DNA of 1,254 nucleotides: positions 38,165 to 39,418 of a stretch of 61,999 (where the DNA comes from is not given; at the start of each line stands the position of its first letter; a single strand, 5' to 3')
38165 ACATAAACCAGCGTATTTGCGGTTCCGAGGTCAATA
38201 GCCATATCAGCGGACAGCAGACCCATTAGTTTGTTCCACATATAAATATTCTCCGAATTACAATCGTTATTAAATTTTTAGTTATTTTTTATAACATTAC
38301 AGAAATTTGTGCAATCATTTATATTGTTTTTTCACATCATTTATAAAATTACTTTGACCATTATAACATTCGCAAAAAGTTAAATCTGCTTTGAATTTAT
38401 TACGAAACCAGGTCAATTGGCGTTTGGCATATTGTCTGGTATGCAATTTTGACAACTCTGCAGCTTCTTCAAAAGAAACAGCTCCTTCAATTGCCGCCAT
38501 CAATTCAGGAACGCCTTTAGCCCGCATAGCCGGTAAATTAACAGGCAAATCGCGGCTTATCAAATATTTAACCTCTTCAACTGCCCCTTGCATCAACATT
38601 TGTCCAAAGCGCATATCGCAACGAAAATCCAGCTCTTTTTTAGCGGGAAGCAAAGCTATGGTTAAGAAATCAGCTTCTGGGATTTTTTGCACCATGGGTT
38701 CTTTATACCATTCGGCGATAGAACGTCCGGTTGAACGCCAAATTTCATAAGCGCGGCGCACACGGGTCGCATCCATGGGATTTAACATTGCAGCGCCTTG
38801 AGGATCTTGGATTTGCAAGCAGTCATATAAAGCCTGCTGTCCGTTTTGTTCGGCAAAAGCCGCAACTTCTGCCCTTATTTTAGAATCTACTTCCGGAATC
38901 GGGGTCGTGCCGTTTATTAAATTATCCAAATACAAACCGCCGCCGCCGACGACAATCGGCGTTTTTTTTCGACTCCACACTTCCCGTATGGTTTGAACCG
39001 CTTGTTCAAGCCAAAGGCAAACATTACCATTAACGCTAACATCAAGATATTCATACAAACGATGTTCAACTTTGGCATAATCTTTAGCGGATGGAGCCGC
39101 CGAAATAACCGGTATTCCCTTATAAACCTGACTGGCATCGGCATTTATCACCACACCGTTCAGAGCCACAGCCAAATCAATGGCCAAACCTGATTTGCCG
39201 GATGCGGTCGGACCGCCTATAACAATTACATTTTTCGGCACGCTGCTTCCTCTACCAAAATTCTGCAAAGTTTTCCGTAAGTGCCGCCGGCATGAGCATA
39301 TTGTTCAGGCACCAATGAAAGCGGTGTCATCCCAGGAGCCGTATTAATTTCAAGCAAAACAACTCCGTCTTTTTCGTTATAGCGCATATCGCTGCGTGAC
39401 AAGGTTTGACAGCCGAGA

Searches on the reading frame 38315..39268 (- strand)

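Call 29: search_protein_families(library=pfam, proteins=[window:38315-39268:-], max_evalue=0.00001)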
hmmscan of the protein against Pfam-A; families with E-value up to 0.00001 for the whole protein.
window:38315-39268:- (317 aa): 1 family
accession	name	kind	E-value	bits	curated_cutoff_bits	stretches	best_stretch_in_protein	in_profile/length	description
PF01715.23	IPPT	-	5.3e-67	226.5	23.6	1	47-291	1-243/243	IPP transferase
